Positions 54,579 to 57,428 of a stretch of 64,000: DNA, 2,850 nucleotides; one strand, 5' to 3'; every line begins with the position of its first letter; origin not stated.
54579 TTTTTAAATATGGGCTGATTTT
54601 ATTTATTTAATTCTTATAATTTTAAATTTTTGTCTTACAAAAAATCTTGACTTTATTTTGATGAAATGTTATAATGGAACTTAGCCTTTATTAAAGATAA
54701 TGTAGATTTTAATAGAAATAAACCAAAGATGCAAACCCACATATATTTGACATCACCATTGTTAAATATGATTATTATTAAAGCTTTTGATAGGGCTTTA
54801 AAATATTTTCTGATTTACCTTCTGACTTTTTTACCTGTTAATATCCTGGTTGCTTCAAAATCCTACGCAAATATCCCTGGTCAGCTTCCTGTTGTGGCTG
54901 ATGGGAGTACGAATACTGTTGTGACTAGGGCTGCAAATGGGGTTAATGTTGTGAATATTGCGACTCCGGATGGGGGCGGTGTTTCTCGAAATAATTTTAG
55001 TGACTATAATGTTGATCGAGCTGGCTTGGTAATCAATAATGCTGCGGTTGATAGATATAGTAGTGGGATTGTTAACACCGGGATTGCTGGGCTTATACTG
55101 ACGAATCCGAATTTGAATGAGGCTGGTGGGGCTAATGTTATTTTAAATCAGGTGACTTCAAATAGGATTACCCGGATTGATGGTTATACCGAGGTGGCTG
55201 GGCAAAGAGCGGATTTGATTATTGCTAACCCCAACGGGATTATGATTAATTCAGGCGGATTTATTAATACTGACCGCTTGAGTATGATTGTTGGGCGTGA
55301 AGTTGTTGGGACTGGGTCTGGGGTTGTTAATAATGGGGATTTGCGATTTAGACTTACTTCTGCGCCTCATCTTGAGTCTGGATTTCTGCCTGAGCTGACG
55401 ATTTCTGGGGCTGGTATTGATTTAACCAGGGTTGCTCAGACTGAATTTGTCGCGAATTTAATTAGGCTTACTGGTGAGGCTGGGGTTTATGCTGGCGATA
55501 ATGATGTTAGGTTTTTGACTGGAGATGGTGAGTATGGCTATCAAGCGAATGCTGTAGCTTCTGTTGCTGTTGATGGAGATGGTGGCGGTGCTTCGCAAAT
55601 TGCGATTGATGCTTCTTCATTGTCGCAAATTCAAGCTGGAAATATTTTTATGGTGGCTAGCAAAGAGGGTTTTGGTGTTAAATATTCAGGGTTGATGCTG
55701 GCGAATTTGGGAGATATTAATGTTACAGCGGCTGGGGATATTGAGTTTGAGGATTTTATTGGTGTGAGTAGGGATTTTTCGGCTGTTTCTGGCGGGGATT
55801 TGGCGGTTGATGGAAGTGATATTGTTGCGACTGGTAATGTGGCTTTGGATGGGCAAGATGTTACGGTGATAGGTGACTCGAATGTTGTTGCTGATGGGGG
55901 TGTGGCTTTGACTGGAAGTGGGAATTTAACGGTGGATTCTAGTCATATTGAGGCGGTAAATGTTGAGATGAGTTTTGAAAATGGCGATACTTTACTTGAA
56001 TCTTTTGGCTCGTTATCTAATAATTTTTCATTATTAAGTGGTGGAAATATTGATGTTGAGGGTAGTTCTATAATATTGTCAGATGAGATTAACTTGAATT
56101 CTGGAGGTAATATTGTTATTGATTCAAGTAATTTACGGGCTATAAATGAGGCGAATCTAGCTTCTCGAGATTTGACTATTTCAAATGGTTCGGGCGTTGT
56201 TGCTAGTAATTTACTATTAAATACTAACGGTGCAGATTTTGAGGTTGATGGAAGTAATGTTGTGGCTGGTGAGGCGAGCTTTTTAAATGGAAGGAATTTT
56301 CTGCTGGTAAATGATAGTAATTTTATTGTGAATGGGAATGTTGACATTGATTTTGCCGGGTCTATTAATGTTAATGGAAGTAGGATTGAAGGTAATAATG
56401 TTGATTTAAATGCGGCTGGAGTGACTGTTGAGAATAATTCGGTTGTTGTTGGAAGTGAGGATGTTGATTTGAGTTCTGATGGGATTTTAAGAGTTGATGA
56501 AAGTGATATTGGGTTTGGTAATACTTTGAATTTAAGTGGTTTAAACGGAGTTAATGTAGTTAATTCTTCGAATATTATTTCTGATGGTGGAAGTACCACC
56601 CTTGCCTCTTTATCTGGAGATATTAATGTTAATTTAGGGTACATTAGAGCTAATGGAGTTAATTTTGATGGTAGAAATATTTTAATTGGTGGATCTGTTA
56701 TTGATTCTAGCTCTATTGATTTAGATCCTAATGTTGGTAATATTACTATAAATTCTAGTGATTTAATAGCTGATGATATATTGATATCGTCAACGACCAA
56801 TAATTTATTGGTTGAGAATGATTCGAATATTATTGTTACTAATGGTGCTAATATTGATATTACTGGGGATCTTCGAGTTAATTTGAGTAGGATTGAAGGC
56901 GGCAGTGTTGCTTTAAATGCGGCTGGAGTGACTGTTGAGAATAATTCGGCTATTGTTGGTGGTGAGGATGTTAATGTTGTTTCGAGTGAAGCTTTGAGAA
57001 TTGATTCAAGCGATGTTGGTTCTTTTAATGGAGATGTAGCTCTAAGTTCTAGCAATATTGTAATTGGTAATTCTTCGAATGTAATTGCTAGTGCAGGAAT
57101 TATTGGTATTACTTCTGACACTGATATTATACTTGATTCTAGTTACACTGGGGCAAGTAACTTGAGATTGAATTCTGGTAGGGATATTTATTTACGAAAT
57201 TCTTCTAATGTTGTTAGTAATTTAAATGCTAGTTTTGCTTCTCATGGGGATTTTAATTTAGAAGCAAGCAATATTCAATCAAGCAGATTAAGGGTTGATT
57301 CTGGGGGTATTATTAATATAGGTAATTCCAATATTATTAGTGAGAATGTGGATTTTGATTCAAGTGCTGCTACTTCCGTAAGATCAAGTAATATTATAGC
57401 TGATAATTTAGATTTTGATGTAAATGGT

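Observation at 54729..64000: Unlisted 9.2-kb open frame: giant TpsA/FHA-like exoprotein with no TpsB transporter upstream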

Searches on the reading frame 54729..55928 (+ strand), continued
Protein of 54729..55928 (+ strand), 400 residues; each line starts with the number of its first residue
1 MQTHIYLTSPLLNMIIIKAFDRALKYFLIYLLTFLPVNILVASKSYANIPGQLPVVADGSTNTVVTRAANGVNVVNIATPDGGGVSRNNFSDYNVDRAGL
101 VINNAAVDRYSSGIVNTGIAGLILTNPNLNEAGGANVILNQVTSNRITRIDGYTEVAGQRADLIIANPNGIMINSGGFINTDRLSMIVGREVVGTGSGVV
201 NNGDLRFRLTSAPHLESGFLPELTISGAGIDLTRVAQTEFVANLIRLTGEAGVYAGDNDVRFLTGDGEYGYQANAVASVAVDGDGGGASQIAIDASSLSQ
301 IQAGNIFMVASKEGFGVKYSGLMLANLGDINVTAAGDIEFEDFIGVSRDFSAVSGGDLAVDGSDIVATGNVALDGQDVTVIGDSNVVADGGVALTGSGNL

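Call 32: search_protein_families(library=pfam, proteins=[L007:17879-19705:+, L010:3-1688:+, L012:893-2635:+, L024:6591-8417:+, L025:8036-9712:+, L022:8277-9845:-, L019:7602-9644:-, L048:8081-9853:+, L007:7947-9446:-, L005:5922-6965:+], max_evalue=0.001)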
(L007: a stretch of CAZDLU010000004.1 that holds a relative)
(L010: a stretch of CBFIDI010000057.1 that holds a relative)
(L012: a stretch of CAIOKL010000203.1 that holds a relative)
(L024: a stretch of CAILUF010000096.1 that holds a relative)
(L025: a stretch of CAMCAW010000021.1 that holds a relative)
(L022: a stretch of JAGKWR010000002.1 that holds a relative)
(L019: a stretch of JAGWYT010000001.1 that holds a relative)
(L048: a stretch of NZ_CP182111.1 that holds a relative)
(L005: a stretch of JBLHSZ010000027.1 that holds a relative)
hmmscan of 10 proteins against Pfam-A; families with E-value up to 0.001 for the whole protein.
L007:17879-19705:+ (609 aa): 3 families
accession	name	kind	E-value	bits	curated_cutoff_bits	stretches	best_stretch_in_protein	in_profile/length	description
PF03865.19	ShlB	-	2.3e-69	234.7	22.7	1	231-564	1-307/311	Haemolysin secretion/activation protein ShlB/FhaC/HecB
PF08479.16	POTRA_2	-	1.9e-19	69.7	24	1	95-170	1-76/76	POTRA domain, ShlB-type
PF17287.7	POTRA_3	-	6.3e-16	58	27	1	172-226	2-56/56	POTRA domain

L010:3-1688:+ (562 aa): 2 families
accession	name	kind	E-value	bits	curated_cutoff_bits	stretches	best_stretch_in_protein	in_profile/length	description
PF03235.19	GmrSD_N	-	6.6e-18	66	33.2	1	13-173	57-198/199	GmrSD restriction endonuclease, N-terminal domain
PF07510.16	GmrSD_C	-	1.3e-16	61.1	23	1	397-529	16-136/138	GmrSD restriction endonucleases, C-terminal domain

L012:893-2635:+ (581 aa): 3 families
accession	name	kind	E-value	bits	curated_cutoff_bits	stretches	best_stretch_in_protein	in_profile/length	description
PF11775.14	CobT_C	-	6.6e-66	222.6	21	1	367-579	3-216/220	Cobalamin biosynthesis protein CobT VWA domain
PF06213.17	CobT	-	4.5e-09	36.7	26.1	1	84-242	85-255/276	Cobalamin biosynthesis protein CobT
PF00092.34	VWA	-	1.2e-05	26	23.8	0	482-556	81-146/174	von Willebrand factor type A domain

L024:6591-8417:+ (609 aa): 3 families
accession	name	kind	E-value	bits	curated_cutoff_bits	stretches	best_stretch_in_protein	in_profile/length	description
PF03865.19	ShlB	-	3.1e-65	221.1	22.7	1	228-564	1-306/311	Haemolysin secretion/activation protein ShlB/FhaC/HecB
PF08479.16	POTRA_2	-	5.7e-18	65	24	1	93-167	2-76/76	POTRA domain, ShlB-type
PF17287.7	POTRA_3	-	8.1e-16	57.7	27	1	168-223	1-56/56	POTRA domain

L025:8036-9712:+ (559 aa): 1 family
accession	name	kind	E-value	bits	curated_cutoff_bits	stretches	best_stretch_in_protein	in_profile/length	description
PF00118.29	Cpn60_TCP1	-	6.3e-81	273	34.3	1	30-533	1-490/490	TCP-1/cpn60 chaperonin family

L022:8277-9845:- (523 aa): 1 family
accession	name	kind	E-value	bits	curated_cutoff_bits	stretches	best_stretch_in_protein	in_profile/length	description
PF04244.19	DPRP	-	8.3e-86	287.8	22.1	1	17-239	2-224/224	Deoxyribodipyrimidine photo-lyase-related protein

L019:7602-9644:- (681 aa): 5 families
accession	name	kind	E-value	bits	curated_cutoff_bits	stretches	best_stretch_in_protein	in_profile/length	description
PF00072.30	Response_reg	-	2.9e-63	211.4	30.2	3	538-652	1-110/111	Response regulator receiver domain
PF02518.31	HATPase_c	-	6.7e-20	72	26.4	1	280-387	2-109/111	Histidine kinase-, DNA gyrase B-, and HSP90-like ATPase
PF23198.2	PDE8A_N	-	1.2e-05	25.7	29.6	0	540-641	17-117/147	PDE8A-like, N-terminal domain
PF00512.31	HisKA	-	0.00057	20.3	26.9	0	152-185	7-39/66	His Kinase A (phospho-acceptor) domain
PF20274.4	cREC_REC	-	0.00095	20.2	27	0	562-609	15-64/88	Cyclic-phosphate processing Receiver domain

L048:8081-9853:+ (591 aa): 3 families
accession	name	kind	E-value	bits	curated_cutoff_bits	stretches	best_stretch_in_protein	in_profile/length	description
PF03865.19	ShlB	-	3.3e-91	306.4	22.7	1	234-554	1-310/311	Haemolysin secretion/activation protein ShlB/FhaC/HecB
PF08479.16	POTRA_2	-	2.6e-26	91.7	24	1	100-175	1-76/76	POTRA domain, ShlB-type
PF17287.7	POTRA_3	-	1.3e-16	60.2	27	1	186-229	11-56/56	POTRA domain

L007:7947-9446:- (500 aa): 2 families
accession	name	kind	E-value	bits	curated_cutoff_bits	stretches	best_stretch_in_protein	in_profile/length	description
PF01555.25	N6_N4_Mtase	-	3.1e-48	165.1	26.7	1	61-350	1-216/221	DNA methylase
PF03602.21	Cons_hypoth95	-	0.00046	20.3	24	0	38-90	92-143/182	Conserved hypothetical protein 95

L005:5922-6965:+ (348 aa): 2 families
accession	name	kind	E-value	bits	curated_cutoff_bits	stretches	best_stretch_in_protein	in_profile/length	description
PF01409.25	tRNA-synt_2d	-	3.9e-102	341.4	19.8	1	97-346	1-245/246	tRNA synthetases class II core domain (F)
PF02912.23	Phe_tRNA-synt_N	-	7.4e-19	67.9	22.3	1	26-93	2-69/69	Aminoacyl tRNA synthetase class II, N-terminal domain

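Call 39: search_protein_families(library=pfam, proteins=[L007:12884-14860:+, L007:14861-16960:+, L011:5638-7737:+, L013:7909-10008:+, L020:9371-11470:+, L022:11528-13027:+, L025:11573-13072:+], max_evalue=0.01)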
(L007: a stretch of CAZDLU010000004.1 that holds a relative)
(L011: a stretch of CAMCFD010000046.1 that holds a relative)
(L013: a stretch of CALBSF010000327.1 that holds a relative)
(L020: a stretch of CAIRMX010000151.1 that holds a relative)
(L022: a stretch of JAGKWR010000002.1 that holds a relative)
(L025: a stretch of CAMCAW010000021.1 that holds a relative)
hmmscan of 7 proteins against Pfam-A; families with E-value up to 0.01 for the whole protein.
L007:12884-14860:+ (659 aa): 1 family
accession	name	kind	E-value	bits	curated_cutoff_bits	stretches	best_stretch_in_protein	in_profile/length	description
PF13332.12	Fil_haemagg_2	-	1.4e-09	38.8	22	1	415-539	9-142/170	Hemagglutinin repeat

L007:14861-16960:+ (700 aa): 1 family
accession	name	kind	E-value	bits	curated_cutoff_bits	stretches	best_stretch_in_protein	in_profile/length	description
PF04830.18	DUF637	-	1.5e-23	83.9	26.6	1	235-397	1-168/168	Possible hemagglutinin (DUF637)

L011:5638-7737:+ (700 aa): 1 family
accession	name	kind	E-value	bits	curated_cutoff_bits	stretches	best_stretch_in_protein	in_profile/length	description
PF04830.18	DUF637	-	3.3e-09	37.2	26.6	1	308-508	1-168/168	Possible hemagglutinin (DUF637)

L013:7909-10008:+ (700 aa): 0 families

L020:9371-11470:+ (700 aa): 1 family
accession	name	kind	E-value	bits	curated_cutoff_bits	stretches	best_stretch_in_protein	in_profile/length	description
PF13332.12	Fil_haemagg_2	-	8.8e-18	65.4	22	3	203-359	11-162/170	Hemagglutinin repeat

L022:11528-13027:+ (500 aa): 1 family
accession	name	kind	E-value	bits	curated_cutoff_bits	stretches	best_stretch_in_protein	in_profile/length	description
PF05594.20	Fil_haemagg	-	0.00085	20.4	21.5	0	145-193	4-66/72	Haemagglutinin repeat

L025:11573-13072:+ (500 aa): 0 families

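Call 45: predict_structure(alignment_id=A1)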
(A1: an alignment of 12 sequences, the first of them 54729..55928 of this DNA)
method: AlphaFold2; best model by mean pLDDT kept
length: 400 residues; sequences in the alignment: 12
mean_pLDDT: 63.4   pTM: 0.69
mean pLDDT of the five models: 63.4, 53.3, 47.9, 46.4, 35.9
residues with pLDDT >= 90: 19; 70-90: 155; 50-70: 102; < 50: 124
segments of 3 or more residues with pLDDT < 50: 1-8, 40-61, 66-76, 92-133, 195-200, 212-219, 282-289, 382-396, 398-400
pLDDT, mean of each block of 10 residues (from residue 1): 43 68 80 64 33 42 47 47 64 42 33 30 35 60 69 60 79 73 86 53 72 45 82 89 85 86 88 77 43 82 90 82 81 83 64 74 59 60 43 42
secondary structure, 60 per line:
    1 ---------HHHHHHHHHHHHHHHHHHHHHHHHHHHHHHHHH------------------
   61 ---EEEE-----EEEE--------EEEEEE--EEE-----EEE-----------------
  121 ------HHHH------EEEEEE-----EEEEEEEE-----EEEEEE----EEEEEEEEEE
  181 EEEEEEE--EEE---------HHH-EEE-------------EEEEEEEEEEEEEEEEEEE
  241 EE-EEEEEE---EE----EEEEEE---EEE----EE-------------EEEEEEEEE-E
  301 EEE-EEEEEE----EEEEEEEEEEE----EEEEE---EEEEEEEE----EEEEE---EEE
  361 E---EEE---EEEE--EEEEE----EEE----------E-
elements in order: H10-42 E64-67 E73-76 E85-90 E93-95 E101-103 H127-130 E137-142 E148-155 E161-166 E171-187 E190-192 E206-208 E222-242 E244-249 E259-264 E268-270 E290-298 E300-303 E305-310 E315-325 E330-334 E338-345 E350-354 E358-361 E365-367 E371-374 E377-381 E386-388

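Call 47: search_solved_structures(query=window:54729-55928:+, max_evalue=0.001)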
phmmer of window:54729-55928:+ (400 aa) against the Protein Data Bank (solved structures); distinct sequences matched with E-value up to 0.001: 12.
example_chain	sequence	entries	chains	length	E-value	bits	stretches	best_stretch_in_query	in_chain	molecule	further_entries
1rwr_A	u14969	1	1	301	4.6e-25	91.6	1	62-383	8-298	Filamentous hemagglutinin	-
6pyk_A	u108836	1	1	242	7.6e-19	71.2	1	65-196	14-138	Hemolysin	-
4w8t_A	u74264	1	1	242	7.6e-19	71.1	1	65-196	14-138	Hemolysin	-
4w8r_A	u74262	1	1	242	8.1e-19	71.1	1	65-196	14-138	Hemolysin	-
6pzl_A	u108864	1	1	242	1e-18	70.7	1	65-196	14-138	Hemolysin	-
4w8q_A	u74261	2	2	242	1.2e-18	70.5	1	65-196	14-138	Hemolysin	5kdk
5keh_A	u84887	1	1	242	1.3e-18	70.4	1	65-196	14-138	Hemolysin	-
4w8s_A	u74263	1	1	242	1.3e-18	70.3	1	65-196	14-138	Hemolysin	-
5kf3_A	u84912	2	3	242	1.5e-18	70.2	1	65-196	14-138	Hemolysin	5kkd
5sz8_A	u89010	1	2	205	1.8e-18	69.9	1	65-196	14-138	Hemolysin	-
6q0p_A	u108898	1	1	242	2.1e-18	69.7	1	65-196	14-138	Hemolysin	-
3fy3_A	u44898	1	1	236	2.9e-18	69.3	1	65-196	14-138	Hemolysin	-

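Call 50: fold_search(model_id=the predicted structure, library=pdb)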
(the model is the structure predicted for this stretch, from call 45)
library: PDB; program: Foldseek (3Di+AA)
matches with E <= 10: 45; with E <= 0.001: 15
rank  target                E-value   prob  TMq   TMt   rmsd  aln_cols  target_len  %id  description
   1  1rwr                  1.8e-11  1.00  0.56  0.73   8.6       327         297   29  Crystal structure of filamentous hemagglutinin secretion domain (released 2004-04-13)
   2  4w8r                  3.4e-07  1.00  0.42  0.68  10.3       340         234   20  Crystal structure of hemolysin A Y134F from P. mirabilis at 1.5 Angstroms resolution (released 2015-10-07)
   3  5kdk                  6.2e-07  1.00  0.42  0.69  10.5       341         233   20  Truncated hemolysin A from P. mirabilis at 2.0 Angstroms resolution crystallized in a high salt condition (released 2017-06-14)
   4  4w8t                  6.8e-07  1.00  0.42  0.68  10.3       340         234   20  Crystal structure of truncated hemolysin A Q125S from P. mirabilis at 1.5 Angstroms resolution (released 2015-10-07)
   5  6pyk                  1.2e-06  1.00  0.41  0.66  11.2       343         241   21  P. mirabilis hemolysin A mutant - F80L (released 2020-08-05)
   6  6q0p                  1.4e-06  1.00  0.42  0.68  10.4       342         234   21  P. mirabilis hemolysin A mutant - Y134S (released 2020-08-05)
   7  3fy3                  1.4e-06  1.00  0.41  0.66  10.7       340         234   19  Crystal structure of truncated hemolysin A from P. mirabilis (released 2009-06-02)
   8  6pzl                  3.5e-06  1.00  0.44  0.73   7.8       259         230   25  P. mirabilis hemolysin A mutant - Q125A (released 2020-08-05)
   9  5kkd_A                4.2e-06  1.00  0.39  0.72   8.3       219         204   27  Truncated hemolysin A Y134A from P. mirabilis at 2.1 Angstroms resolution crystallized in a high salt condition (released 2017-03-22)
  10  4w8s                  4.6e-06  1.00  0.42  0.68  10.3       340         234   20  Crystal structure of truncated hemolysin A Q125S/Y134S from P. mirabilis at 1.5 Angstroms resolution (released 2015-10-07)
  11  5sz8_A                5.7e-06  1.00  0.39  0.71   8.3       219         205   27  Truncated hemolysin A Q125A/Y134A from P. mirabilis at 1.8 Angstroms resolution crystallized in a high salt condition (released 2017-03-22)
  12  5kkd_B                5.7e-06  1.00  0.38  0.69   8.5       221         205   27  Truncated hemolysin A Y134A from P. mirabilis at 2.1 Angstroms resolution crystallized in a high salt condition (released 2017-03-22)
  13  5keh                  6.0e-06  1.00  0.41  0.65  11.2       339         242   21  Truncated hemolysin A from P. mirabilis at 2.0 Angstroms resolution crystallized in a high salt condition (released 2017-03-22)
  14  5sz8_B                1.4e-05  1.00  0.38  0.72   8.2       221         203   28  Truncated hemolysin A Q125A/Y134A from P. mirabilis at 1.8 Angstroms resolution crystallized in a high salt condition (released 2017-03-22)
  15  5kf3                  1.6e-05  1.00  0.42  0.68  10.5       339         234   21  Truncated hemolysin A from P. mirabilis Y134A at 2.2 Angstroms resolution (released 2017-03-22)
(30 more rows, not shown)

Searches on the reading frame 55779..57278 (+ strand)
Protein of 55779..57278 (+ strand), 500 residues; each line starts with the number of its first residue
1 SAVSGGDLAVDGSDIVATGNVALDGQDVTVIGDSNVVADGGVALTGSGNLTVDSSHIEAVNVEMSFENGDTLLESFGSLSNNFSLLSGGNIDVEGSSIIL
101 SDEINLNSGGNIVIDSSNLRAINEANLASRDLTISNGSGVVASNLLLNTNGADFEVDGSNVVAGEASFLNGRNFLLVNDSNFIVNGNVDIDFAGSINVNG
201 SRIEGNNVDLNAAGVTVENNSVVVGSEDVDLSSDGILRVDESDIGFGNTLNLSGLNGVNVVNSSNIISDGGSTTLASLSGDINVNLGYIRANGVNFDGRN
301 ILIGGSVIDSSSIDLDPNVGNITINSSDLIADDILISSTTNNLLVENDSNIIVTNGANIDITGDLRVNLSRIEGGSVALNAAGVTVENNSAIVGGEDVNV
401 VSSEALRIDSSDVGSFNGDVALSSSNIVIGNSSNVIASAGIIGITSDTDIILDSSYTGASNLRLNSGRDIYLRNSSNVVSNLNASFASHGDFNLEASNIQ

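Call 7: search_protein_families(library=pfam, proteins=[window:55779-57278:+], max_evalue=1)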
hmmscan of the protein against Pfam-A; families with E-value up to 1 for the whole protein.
window:55779-57278:+ (500 aa): 3 families
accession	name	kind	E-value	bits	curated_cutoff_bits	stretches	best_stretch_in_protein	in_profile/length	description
PF02882.25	THF_DHG_CYH_C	-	0.0012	18.6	27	1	15-77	26-88/160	Tetrahydrofolate dehydrogenase/cyclohydrolase, NAD(P)-binding domain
PF20980.2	lpg1496_N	-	0.0025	18.2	27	1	326-389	37-100/134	lpg1496 N-terminal domain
PF17786.7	Mannosidase_ig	-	0.45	11.5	23.4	0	350-391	4-45/91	Mannosidase Ig/CBM-like domain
